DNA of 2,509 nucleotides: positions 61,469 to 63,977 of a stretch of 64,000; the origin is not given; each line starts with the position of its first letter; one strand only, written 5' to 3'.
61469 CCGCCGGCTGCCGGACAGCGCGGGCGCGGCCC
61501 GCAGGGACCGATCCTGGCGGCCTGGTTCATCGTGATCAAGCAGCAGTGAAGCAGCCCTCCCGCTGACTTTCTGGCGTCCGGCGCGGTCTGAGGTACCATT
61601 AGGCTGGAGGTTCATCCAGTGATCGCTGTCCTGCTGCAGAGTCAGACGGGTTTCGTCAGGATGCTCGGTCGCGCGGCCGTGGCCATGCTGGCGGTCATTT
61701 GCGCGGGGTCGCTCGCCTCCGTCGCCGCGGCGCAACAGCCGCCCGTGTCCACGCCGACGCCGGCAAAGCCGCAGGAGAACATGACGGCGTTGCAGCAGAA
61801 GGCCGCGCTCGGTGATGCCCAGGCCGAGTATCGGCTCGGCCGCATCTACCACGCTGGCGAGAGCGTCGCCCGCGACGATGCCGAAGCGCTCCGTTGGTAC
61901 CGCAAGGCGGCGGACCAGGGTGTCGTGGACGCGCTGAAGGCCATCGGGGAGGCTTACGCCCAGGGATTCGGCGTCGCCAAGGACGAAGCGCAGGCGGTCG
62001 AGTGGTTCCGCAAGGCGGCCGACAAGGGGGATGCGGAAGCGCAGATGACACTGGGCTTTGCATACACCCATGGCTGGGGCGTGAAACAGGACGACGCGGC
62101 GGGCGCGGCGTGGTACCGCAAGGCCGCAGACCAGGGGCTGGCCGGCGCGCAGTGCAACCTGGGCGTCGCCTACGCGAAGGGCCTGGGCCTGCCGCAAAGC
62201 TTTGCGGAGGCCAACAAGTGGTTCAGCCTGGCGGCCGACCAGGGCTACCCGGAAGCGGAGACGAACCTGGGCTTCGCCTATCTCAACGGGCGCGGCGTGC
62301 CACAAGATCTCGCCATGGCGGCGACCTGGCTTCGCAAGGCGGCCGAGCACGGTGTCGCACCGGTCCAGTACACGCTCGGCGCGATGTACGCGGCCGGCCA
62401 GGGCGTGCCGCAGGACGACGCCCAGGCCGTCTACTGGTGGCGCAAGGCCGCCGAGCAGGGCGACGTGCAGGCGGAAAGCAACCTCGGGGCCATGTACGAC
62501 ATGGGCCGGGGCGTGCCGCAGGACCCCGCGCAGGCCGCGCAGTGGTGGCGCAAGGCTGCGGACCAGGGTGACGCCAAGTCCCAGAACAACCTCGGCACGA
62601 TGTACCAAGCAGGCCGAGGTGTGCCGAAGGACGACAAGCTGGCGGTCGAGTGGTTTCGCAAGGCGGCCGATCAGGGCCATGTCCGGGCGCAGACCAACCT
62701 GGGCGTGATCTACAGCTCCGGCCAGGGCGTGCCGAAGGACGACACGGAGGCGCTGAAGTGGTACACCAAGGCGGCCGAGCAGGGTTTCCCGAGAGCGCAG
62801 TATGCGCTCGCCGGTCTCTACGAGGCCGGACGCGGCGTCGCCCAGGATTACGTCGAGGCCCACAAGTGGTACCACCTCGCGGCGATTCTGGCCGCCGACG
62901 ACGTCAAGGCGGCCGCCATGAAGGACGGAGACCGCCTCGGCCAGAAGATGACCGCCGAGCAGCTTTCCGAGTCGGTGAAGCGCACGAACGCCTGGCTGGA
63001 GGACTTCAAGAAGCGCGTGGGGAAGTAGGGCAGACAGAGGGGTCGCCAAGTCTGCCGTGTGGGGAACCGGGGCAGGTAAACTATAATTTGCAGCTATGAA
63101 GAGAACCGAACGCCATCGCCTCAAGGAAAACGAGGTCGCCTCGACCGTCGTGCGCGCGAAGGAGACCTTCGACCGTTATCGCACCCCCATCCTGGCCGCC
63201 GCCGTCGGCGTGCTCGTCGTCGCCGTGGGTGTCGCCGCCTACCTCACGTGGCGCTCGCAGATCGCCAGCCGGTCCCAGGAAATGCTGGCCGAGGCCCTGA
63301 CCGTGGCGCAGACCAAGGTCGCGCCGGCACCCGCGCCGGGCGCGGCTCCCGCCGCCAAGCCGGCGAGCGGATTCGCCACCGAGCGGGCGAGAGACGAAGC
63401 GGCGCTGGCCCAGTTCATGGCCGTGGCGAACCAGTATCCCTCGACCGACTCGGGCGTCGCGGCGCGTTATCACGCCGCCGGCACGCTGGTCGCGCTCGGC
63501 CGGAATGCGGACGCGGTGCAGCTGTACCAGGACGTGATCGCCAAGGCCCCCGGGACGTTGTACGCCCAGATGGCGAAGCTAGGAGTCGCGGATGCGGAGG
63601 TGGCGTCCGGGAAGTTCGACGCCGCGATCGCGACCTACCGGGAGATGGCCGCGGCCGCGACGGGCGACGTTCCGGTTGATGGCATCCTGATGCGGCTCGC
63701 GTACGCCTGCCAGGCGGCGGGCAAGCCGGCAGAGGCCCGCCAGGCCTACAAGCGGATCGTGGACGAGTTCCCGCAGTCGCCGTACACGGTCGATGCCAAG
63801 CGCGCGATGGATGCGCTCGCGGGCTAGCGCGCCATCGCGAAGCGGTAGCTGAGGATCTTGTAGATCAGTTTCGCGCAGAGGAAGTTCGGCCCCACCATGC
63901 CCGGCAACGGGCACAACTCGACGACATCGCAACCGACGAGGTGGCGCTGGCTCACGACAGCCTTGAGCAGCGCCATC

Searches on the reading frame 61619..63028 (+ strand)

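Call 51: search_protein_families(library=pfam, proteins=[window:61619-63028:+], max_evalue=0.0001)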
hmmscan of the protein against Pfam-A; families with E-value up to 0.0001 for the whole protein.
window:61619-63028:+ (469 aa): 2 families
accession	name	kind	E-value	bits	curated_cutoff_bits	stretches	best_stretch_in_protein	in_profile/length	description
PF08238.18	Sel1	-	4.1e-102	331.5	30.7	10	319-354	1-36/36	Sel1 repeat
PF23310.1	TPR_27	-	1.5e-05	25.1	27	0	340-383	46-89/110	Plant tetratrico peptide repeats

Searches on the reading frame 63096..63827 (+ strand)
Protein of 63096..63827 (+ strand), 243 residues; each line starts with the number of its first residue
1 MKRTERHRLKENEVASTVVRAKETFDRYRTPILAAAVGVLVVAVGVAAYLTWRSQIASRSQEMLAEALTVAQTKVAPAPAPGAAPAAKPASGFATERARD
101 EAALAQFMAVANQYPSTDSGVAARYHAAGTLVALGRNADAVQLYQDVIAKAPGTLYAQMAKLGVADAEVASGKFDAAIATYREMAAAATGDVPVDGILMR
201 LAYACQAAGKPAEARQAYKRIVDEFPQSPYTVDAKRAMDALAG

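Call 51: search_protein_families(library=pfam, proteins=[window:63096-63827:+], max_evalue=0.0001)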
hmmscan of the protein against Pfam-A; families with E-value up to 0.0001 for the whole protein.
window:63096-63827:+ (243 aa): 10 families
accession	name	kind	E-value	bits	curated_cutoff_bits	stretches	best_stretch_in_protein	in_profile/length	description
PF13432.12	TPR_16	-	5e-12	46.5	32.7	2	165-229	4-65/65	Tetratricopeptide repeat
PF13428.12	TPR_14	-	2.6e-11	43.5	23.5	0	197-229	3-35/44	Tetratricopeptide repeat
PF14559.12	TPR_19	-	4.3e-10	40.2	25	1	169-230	2-60/68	Tetratricopeptide repeat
PF13174.12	TPR_6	-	6.8e-10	39.4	26.3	0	198-228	3-33/33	Tetratricopeptide repeat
PF09976.15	TPR_21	-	1.3e-08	35.2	25.5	1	25-228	4-179/193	Tetratricopeptide repeat-like domain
PF07719.23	TPR_2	-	1.2e-07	31.7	27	0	198-227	4-33/34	Tetratricopeptide repeat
PF13424.12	TPR_12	-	2.8e-05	24.7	30.1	0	162-221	7-71/77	Tetratricopeptide repeat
PF13176.12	TPR_7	-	3.1e-05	24.2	27.9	0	128-153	6-33/36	Tetratricopeptide repeat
PF00515.34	TPR_1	-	6.8e-05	23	27.8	0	198-226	4-32/34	Tetratricopeptide repeat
PF24575.1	TPR_Slam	-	7.1e-05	23.6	35.2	0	100-159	27-85/104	Surface lipoprotein assembly modifier, N-terminal TPR repeats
